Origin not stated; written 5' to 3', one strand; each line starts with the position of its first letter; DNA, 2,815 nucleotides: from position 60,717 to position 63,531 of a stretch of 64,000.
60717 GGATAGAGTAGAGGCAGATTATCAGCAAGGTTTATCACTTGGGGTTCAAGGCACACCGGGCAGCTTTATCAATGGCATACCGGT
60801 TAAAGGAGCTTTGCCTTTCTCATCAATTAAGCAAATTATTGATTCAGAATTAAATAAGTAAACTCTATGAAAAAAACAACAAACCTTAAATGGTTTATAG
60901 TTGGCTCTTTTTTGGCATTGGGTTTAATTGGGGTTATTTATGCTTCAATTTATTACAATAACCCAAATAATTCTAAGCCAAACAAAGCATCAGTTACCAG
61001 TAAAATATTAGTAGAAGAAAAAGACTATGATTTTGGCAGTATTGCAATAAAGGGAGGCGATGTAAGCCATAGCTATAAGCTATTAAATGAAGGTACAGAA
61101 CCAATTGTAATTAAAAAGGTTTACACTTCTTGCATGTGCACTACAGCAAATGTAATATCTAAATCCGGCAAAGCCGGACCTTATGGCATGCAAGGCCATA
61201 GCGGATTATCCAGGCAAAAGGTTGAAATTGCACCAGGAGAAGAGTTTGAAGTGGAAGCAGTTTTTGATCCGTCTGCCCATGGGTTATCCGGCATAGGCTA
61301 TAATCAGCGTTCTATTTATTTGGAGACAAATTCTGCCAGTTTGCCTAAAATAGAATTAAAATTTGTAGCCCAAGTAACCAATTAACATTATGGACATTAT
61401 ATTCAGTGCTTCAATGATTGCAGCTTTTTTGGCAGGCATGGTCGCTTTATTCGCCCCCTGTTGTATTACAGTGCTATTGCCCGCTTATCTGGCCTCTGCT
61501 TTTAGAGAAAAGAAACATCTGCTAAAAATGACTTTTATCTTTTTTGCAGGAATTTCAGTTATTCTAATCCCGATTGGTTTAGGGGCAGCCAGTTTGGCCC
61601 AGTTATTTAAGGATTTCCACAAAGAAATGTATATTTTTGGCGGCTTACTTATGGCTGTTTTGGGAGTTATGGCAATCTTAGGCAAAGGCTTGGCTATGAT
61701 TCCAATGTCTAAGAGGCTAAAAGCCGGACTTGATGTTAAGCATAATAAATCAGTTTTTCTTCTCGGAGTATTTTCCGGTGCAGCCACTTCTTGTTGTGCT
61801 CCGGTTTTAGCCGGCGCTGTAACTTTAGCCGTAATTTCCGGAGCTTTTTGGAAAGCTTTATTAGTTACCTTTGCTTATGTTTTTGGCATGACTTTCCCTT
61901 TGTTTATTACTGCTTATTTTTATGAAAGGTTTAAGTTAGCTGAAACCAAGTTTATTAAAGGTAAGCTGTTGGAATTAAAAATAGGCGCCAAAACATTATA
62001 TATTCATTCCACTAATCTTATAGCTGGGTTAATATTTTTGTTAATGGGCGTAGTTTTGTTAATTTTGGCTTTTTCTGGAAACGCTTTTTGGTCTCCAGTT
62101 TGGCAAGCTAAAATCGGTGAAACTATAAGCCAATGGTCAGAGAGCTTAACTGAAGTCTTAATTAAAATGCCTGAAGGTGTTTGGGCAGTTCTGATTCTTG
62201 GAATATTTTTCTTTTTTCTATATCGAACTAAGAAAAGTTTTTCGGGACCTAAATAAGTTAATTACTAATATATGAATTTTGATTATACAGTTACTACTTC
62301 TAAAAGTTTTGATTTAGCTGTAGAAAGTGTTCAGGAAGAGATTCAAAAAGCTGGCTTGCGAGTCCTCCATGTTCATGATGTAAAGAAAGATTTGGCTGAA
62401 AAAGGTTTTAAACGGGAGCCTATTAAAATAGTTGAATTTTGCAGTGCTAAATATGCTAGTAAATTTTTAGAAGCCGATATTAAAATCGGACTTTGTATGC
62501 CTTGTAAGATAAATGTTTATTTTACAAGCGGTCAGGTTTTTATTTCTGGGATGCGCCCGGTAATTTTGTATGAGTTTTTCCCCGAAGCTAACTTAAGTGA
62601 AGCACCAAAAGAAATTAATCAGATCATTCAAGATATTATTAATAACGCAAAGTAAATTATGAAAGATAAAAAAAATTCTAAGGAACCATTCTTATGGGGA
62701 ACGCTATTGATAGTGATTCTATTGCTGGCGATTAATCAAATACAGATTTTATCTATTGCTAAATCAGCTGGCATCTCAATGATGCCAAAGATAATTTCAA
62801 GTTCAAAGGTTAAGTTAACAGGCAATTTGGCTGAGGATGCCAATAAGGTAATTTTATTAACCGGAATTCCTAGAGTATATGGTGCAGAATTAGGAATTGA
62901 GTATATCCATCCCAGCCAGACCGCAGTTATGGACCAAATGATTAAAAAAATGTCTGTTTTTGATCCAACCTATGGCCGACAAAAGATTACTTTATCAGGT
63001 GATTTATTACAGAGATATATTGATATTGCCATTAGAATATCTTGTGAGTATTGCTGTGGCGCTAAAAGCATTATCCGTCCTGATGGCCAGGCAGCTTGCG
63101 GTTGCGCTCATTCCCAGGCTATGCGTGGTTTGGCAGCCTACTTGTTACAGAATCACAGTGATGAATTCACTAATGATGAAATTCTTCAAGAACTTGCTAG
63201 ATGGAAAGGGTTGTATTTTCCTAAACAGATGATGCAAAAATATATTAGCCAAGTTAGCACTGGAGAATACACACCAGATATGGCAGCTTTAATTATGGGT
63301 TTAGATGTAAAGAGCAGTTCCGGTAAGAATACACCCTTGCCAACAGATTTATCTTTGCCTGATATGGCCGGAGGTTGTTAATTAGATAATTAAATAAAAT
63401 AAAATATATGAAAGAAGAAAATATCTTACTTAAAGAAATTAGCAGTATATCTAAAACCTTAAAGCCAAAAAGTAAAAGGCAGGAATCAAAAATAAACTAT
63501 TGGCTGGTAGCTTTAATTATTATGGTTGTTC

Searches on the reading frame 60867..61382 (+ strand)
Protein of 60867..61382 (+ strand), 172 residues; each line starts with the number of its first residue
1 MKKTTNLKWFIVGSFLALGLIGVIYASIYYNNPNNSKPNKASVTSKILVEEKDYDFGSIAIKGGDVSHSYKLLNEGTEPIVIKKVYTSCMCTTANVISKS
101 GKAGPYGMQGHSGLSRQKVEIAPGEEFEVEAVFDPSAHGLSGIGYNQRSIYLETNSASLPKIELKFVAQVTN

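Call 46: search_protein_families(library=pfam, proteins=[window:60867-61382:+], max_evalue=0.01)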
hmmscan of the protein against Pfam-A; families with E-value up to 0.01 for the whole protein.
window:60867-61382:+ (172 aa): 2 families
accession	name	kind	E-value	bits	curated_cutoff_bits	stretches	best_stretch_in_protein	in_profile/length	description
PF07610.17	DUF1573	-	1.1e-15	57.8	26.1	1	49-100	3-53/98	Protein of unknown function (DUF1573)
PF22544.2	HYDIN_VesB_CFA65-like_Ig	-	5.4e-07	30.2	25.5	1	49-95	5-52/100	HYDIN/CFA65/VesB-like, Ig-like domain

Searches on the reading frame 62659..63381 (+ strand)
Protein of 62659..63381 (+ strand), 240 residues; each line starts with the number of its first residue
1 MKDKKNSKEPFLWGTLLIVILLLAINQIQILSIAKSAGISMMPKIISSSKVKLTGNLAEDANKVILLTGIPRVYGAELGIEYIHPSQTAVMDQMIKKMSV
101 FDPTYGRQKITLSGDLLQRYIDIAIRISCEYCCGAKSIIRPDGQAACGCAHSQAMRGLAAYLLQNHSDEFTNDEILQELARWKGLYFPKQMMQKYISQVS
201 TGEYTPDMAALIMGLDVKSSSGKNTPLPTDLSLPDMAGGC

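Call 46: search_protein_families(library=pfam, proteins=[window:62659-63378:+], max_evalue=0.01)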
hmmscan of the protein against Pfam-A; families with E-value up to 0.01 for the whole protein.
window:62659-63378:+ (240 aa): 0 families

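Call 72: find_encoding_contigs(protein=window:62659-63381:+, flank=10000, max_places=1)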
Protein window:62659-63381:+ (240 aa): 4 contigs read that carry it; 1 place shown.
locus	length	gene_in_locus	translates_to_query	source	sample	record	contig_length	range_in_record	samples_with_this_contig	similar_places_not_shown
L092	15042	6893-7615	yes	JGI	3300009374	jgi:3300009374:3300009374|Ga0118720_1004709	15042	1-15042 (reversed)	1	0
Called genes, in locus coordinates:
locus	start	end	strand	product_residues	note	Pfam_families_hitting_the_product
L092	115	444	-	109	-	-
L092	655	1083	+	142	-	PF00164:Ribosom_S12_S23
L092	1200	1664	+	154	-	PF00177:Ribosomal_S7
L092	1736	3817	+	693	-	PF00009:GTP_EFTU, PF03144:GTP_EFTU_D2, PF22042:EF-G_D2, PF14492:EFG_III, PF16658:RF3_C (weak), PF03764:EFG_IV, PF00679:EFG_C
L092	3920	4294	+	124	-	-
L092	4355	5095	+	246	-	PF13462:Thioredoxin_4, PF01323:DSBA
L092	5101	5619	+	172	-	PF07610:DUF1573, PF22544:HYDIN_VesB_CFA65-like_Ig (faint)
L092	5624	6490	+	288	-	-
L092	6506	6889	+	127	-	PF03625:DUF302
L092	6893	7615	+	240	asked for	-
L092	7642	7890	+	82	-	-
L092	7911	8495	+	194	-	PF00581:Rhodanese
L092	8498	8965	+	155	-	-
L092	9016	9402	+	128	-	-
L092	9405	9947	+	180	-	-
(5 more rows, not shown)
